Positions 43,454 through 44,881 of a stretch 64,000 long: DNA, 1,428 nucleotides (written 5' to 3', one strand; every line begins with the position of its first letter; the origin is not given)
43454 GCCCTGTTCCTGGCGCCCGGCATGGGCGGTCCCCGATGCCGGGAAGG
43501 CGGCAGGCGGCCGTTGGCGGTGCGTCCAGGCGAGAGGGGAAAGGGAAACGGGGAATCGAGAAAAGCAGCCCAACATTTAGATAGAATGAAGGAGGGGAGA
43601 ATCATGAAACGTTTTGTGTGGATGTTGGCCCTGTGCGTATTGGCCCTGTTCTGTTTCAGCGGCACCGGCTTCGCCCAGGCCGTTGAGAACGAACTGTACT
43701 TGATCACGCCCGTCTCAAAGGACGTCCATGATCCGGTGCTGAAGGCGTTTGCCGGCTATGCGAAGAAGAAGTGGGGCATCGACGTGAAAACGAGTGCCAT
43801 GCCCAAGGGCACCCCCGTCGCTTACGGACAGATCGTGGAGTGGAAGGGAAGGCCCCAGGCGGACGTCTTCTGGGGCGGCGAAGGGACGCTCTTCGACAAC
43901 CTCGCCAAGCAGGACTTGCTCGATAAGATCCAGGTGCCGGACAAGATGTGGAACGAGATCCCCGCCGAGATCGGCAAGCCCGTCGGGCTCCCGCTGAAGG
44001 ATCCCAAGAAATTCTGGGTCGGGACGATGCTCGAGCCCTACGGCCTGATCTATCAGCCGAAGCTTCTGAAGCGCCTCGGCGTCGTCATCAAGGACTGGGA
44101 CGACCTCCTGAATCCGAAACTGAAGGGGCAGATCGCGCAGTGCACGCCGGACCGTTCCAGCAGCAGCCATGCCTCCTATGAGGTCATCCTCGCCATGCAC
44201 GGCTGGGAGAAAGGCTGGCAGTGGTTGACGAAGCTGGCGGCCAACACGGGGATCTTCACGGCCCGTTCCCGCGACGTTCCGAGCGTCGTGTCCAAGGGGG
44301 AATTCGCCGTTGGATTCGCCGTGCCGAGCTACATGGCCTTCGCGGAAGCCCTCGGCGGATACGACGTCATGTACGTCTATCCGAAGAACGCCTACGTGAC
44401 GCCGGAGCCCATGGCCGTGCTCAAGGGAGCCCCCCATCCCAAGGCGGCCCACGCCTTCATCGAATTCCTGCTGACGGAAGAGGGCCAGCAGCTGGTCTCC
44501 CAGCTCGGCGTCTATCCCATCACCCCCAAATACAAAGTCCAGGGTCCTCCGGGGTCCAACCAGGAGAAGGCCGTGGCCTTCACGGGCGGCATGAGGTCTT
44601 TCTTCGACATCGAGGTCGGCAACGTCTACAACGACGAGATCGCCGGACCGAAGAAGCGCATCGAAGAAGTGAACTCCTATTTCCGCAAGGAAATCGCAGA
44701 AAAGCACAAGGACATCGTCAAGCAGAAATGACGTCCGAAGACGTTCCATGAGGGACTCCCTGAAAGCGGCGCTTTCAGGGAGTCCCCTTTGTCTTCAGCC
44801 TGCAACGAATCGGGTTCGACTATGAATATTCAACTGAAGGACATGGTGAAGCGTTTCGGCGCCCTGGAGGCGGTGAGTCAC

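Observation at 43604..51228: Fe3+-type ABC importer operon extended by a Slam/DUF560 (type XI secretion-like) protein and its putative cargo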

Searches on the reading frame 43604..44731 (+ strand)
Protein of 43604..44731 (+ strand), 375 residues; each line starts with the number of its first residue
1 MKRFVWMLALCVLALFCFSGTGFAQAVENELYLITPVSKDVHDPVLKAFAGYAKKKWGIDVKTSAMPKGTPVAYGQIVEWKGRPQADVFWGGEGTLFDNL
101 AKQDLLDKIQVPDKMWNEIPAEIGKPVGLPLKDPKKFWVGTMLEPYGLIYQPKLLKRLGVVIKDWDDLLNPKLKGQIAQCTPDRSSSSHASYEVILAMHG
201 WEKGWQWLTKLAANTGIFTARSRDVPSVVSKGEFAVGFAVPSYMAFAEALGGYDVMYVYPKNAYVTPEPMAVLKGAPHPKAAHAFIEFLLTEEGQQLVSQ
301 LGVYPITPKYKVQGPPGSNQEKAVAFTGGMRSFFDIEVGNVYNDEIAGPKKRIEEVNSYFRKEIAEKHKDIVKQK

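Call 3: search_protein_families(library=pfam, proteins=[window:43604-44731:+], max_evalue=0.1)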
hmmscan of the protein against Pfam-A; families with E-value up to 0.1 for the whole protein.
window:43604-44731:+ (375 aa): 4 families
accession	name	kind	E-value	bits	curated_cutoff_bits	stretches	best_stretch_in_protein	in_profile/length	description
PF13343.11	SBP_bac_6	-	3e-21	76.5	24.6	1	86-308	4-221/245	Bacterial extracellular solute-binding protein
PF13416.11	SBP_bac_8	-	3.8e-21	76.6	27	1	48-311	2-266/279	Bacterial extracellular solute-binding protein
PF13531.11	SBP_bac_11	-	6.4e-21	75.6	25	1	43-300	11-223/227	Bacterial extracellular solute-binding protein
PF01547.30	SBP_bac_1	-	5.7e-20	73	26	1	47-296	12-307/307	Bacterial extracellular solute-binding protein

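Call 4: search_protein_families(library=ncbifam, proteins=[window:43604-44731:+], max_evalue=0.1)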
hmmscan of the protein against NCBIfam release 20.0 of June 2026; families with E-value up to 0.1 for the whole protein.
window:43604-44731:+ (375 aa): 7 families
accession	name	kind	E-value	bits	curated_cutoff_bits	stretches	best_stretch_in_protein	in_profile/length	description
TIGR03261.1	phnS2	equivalog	3.3e-19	69.1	392.75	1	24-312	17-293/334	putative 2-aminoethylphosphonate ABC transporter substrate-binding protein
NF011620.1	PRK15046.1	equivalog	7.8e-14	51.2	310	1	127-302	107-285/334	2-aminoethylphosphonate ABC transporter substrate-binding protein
TIGR03227.1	PhnS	equivalog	1.6e-13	50.3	395.3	1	31-323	39-314/360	2-aminoethylphosphonate ABC transporter substrate-binding protein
TIGR01254.1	sfuA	subfamily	5.6e-06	25.8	93.4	1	84-308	57-270/306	thiamine ABC transporter substrate-binding protein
NF003196.0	PRK04168.1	equivalog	0.0026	16.7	355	1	270-312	281-323/338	tungstate ABC transporter substrate-binding protein WtpA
TIGR03850.1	bind_CPR_0540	equivalog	0.02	13.5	299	0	120-169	135-185/437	carbohydrate ABC transporter substrate-binding protein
TIGR01256.1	modA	equivalog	0.05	13.5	62.5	0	223-300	140-215/217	molybdate ABC transporter substrate-binding protein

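Call 7: search_solved_structures(query=window:43604-44731:+, max_evalue=0.001)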
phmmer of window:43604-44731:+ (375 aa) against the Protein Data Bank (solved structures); distinct sequences matched with E-value up to 0.001: 37.
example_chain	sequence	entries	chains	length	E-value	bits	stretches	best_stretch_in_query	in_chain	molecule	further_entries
6wce_A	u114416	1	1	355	5.7e-16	61.5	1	59-322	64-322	Pyridoxal-5-phosphate binding protein A (P5PA)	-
4r72_A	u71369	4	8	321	2e-15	59.8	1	59-300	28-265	ABC-type Fe3+ transport system, periplasmic component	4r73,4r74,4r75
8x1a_B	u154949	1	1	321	2.5e-11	46.2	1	59-318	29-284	Iron(III) ABC transporter, periplasmic iron-compound-binding protein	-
6ivy_A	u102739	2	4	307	4.4e-11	45.4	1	53-307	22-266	Periplasmic Ferric iron-binding Protein HitA | Ferric iron-binding periplasmic protein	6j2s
6iwf_A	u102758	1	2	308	4.4e-11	45.4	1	53-307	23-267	Ferric iron-binding protein HitA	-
4r6y_A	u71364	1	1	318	1.2e-08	37.4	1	146-303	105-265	Putative 2-aminoethylphosphonate-binding periplasmic protein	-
6fjl_A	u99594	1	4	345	8.6e-07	31.3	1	131-301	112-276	ABC-type Fe3+ transport system, periplasmic component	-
6hhb_A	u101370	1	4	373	1e-06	31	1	131-301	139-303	ABC-type Fe3+ transport system, periplasmic component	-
2o69_A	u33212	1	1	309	1.2e-06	30.8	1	50-307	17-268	Iron-utilization periplasmic protein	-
2o6a_A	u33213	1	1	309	1.4e-06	30.6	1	50-307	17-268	Iron-utilization periplasmic protein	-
3kn7_A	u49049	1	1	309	1.7e-06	30.3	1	50-307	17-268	Iron-utilization periplasmic protein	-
6lkg_A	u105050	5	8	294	2.3e-06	29.9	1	159-303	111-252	ABC transporter, solute-binding protein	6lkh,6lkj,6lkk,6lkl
6lki_A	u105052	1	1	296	2.3e-06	29.9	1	159-303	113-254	ABC transporter, solute-binding protein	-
1r1n_A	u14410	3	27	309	2.5e-06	29.8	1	42-309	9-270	Ferric-iron Binding Protein | periplasmic iron-binding protein | FbpA protein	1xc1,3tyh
1d9v_A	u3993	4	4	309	2.6e-06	29.7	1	50-307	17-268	PROTEIN (iron-utilization periplasmic protein) | FERRIC IRON BINDING PROTEIN | Iron-utilization periplasmic protein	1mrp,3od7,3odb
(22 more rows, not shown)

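Call 51: search_solved_structures(query=window:43604-44731:+, max_evalue=1e-10, show_alignments=4)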
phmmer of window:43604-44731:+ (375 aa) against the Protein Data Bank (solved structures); distinct sequences matched with E-value up to 1e-10: 5.
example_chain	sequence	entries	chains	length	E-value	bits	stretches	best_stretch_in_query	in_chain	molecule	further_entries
6wce_A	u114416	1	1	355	5.7e-16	61.5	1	59-322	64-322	Pyridoxal-5-phosphate binding protein A (P5PA)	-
4r72_A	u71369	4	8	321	2e-15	59.8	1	59-300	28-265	ABC-type Fe3+ transport system, periplasmic component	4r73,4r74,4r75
8x1a_B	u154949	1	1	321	2.5e-11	46.2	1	59-318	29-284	Iron(III) ABC transporter, periplasmic iron-compound-binding protein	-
6ivy_A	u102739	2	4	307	4.4e-11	45.4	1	53-307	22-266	Periplasmic Ferric iron-binding Protein HitA | Ferric iron-binding periplasmic protein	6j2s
6iwf_A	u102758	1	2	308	4.4e-11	45.4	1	53-307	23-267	Ferric iron-binding protein HitA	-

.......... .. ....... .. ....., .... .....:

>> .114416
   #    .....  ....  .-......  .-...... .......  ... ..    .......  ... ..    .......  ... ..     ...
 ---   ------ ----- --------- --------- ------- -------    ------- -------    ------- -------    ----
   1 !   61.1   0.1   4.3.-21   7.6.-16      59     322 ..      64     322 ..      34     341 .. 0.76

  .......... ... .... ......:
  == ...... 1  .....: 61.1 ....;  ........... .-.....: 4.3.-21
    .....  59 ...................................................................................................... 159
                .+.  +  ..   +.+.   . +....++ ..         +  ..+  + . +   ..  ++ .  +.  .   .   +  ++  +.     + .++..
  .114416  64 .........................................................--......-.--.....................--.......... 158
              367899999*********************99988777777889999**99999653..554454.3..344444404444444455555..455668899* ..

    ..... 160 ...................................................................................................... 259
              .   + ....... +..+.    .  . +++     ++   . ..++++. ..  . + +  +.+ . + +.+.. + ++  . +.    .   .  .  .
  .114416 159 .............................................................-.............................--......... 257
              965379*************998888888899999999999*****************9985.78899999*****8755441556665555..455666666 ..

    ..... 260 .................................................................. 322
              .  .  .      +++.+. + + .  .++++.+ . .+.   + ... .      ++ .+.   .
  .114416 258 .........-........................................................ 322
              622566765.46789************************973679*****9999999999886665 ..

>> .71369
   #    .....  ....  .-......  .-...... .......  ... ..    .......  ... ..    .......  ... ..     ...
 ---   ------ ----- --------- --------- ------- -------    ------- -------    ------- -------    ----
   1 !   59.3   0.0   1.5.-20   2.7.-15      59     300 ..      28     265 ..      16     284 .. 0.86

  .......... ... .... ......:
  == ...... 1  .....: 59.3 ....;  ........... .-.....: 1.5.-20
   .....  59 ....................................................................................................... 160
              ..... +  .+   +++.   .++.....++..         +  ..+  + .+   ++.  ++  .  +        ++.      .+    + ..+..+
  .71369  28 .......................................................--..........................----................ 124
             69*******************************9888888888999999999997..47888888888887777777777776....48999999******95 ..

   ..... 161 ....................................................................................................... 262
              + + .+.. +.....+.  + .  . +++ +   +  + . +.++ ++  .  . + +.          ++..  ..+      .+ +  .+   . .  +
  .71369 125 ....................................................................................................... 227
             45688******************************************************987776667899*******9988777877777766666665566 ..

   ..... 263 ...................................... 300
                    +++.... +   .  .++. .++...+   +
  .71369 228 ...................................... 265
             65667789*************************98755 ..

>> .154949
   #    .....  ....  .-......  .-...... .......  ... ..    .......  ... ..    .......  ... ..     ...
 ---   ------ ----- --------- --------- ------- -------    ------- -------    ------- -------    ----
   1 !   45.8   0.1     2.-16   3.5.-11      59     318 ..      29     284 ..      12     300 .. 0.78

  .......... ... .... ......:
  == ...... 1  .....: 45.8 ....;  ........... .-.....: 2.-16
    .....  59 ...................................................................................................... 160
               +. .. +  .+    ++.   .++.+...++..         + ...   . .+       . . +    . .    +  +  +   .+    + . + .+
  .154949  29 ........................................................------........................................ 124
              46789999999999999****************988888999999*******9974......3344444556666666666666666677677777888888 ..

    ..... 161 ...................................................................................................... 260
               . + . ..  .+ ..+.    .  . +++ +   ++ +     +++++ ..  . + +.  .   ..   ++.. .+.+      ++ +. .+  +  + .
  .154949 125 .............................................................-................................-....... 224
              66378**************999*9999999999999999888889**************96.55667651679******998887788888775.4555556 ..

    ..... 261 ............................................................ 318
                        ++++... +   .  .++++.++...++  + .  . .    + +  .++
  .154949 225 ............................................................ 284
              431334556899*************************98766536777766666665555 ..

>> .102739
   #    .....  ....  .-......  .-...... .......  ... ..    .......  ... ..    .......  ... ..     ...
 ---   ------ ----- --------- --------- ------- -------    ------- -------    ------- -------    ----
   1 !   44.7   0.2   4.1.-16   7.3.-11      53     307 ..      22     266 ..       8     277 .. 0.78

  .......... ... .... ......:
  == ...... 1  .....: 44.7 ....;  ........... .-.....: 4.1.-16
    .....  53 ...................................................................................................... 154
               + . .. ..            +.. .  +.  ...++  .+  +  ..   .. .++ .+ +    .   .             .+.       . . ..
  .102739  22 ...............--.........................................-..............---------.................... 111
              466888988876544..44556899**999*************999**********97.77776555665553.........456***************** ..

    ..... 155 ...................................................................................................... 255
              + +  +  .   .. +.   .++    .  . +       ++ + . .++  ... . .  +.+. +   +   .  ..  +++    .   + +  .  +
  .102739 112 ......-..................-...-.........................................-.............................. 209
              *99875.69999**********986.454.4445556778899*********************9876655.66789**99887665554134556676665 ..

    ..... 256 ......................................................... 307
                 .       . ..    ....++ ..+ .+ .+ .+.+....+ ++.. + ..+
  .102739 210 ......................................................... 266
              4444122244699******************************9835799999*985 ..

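Call 59: find_related_loci(query=window:43604-44731:+, collection=metagenome_contigs, flank=10000)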
Query window:43604-44731:+ (375 aa) in metagenome_contigs; peptide patterns used: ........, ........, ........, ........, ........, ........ (x = any residue, [..] = any of these).
499 stretches matched a pattern; 300 encode a relative of the query (tblastn E <= 1e-3); the best 80 are kept; 80 distinct loci.
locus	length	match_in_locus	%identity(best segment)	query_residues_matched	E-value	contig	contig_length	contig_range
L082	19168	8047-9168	86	1-374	0e+0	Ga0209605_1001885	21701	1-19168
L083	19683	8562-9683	86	1-374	0e+0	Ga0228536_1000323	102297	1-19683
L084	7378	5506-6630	84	1-375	0e+0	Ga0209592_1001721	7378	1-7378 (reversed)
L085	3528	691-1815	84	1-375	0e+0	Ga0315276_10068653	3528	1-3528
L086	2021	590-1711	83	1-374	0e+0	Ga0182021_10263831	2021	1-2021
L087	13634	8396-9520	83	1-375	0e+0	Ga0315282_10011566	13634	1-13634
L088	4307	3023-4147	83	1-375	0e+0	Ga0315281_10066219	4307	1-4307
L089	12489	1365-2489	83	1-375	0e+0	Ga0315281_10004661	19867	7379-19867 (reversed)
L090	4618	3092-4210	84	1-373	0e+0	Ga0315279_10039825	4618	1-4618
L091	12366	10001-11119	83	1-373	0e+0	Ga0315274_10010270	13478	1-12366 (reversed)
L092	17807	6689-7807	83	1-373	0e+0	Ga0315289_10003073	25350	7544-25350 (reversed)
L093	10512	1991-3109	83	1-373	0e+0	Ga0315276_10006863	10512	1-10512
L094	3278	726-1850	82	1-375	0e+0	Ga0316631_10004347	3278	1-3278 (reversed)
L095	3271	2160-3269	84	1-370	0e+0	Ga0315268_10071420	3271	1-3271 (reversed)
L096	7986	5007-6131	82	1-375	0e+0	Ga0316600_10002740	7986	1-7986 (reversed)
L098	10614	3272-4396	82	1-375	0e+0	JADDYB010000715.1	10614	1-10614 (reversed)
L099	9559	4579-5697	82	1-373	0e+0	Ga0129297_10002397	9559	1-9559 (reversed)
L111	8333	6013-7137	82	1-375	0e+0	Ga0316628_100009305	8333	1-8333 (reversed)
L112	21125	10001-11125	81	1-375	0e+0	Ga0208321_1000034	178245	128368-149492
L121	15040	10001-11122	80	1-374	0e+0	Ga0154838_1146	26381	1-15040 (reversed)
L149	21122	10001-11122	80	1-374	0e+0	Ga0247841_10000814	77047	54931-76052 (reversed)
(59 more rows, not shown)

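Call 63: search_protein_families(library=pfam, proteins=[L099:8793-9559:+, L087:7007-7990:-, L087:6389-6898:-, L096:2310-2774:-, L111:1680-2171:-, L121:8363-9676:-, L098:7357-8367:+, L090:1935-2993:+, L149:3282-4862:+, L112:17380-18618:-], max_evalue=0.00001)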
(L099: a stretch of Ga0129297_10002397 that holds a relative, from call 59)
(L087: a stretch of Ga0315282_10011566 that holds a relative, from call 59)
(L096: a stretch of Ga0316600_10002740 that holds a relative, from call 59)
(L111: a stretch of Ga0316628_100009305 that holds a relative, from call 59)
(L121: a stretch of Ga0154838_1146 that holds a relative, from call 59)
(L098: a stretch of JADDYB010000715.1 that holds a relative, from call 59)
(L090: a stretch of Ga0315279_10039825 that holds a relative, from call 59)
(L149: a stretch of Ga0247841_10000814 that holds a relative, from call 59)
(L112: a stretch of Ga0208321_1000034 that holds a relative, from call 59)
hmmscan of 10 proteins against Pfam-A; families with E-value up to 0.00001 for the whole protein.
L099:8793-9559:+ (255 aa): 4 families
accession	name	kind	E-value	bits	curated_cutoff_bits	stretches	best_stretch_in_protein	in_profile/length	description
PF13344.12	Hydrolase_6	-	3.8e-28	97.9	27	1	5-104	1-100/101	Haloacid dehalogenase-like hydrolase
PF13242.12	Hydrolase_like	-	8.8e-21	74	22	1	180-254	2-73/75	HAD-hyrolase-like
PF00702.32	Hydrolase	-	5.6e-20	73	26.4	1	4-220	3-191/191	haloacid dehalogenase-like hydrolase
PF13419.12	HAD_2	-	1.4e-07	32.2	23.8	1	177-223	130-175/178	Haloacid dehalogenase-like hydrolase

L087:7007-7990:- (327 aa): 3 families
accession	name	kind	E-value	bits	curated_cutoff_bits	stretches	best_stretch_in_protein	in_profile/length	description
PF04055.27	Radical_SAM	-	1e-38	133.6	29.5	1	15-176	1-165/166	Radical SAM superfamily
PF06463.18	Mob_synth_C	-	2.7e-37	128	37.4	1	184-308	3-126/128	Molybdenum Cofactor Synthesis C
PF13353.11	Fer4_12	-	1.7e-07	32.1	22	1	20-122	14-115/137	4Fe-4S single cluster domain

L087:6389-6898:- (169 aa): 1 family
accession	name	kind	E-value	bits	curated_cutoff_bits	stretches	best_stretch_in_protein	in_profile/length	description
PF01967.27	MoaC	-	1.7e-55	187.2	27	1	24-159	1-136/136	MoaC family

L096:2310-2774:- (154 aa): 1 family
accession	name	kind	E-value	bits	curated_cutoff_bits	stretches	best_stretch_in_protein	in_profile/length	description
PF03473.23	MOSC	-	7.9e-11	42.5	22.7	1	45-151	3-119/120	MOSC domain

L111:1680-2171:- (163 aa): 1 family
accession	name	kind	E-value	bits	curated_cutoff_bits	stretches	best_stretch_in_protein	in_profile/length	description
PF00994.29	MoCF_biosynth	-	1.9e-39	135.1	26.6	1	6-148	2-144/144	Probable molybdopterin binding domain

L121:8363-9676:- (437 aa): 3 families
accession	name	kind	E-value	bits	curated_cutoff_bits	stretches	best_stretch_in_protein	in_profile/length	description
PF03453.22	MoeA_N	-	8.8e-43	146.2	30.8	1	49-199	15-160/160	MoeA N-terminal region (domain I and II)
PF00994.29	MoCF_biosynth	-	1.7e-27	96.3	26.6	1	213-350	2-143/144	Probable molybdopterin binding domain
PF03454.20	MoeA_C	-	5.9e-22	78.1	22.1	1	367-437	1-72/72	MoeA C-terminal region (domain IV)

L098:7357-8367:+ (336 aa): 1 family
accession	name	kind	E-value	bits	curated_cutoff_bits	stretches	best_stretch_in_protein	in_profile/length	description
PF01384.25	PHO4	-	3.4e-96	322.7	33.7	1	18-322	1-350/350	Phosphate transporter family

L090:1935-2993:+ (352 aa): 1 family
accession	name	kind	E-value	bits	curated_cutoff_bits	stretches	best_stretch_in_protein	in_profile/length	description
PF00149.33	Metallophos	-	9.8e-17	62.4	21.5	1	29-258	1-190/191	Calcineurin-like phosphoesterase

L149:3282-4862:+ (526 aa): 3 families
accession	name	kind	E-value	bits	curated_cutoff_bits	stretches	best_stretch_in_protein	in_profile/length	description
PF01266.30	DAO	-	1.1e-54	186.8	27.9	1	10-355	2-352/353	FAD dependent oxidoreductase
PF00890.30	FAD_binding_2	-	3.3e-09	36.9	20.4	0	147-213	139-206/414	FAD binding domain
PF01494.25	FAD_binding_3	-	1e-08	35.2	22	0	7-46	1-40/349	FAD binding domain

L112:17380-18618:- (412 aa): 3 families
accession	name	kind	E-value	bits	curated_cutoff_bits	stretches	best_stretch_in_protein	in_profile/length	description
PF02754.22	CCG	-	7.7e-26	90.5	20.6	2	296-380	1-85/85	Cysteine-rich domain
PF13183.11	Fer4_8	-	6.2e-11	43.1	27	1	11-75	2-68/68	4Fe-4S dicluster domain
PF13534.11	Fer4_17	-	5.4e-07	30.5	22.2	1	14-75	2-60/61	4Fe-4S dicluster domain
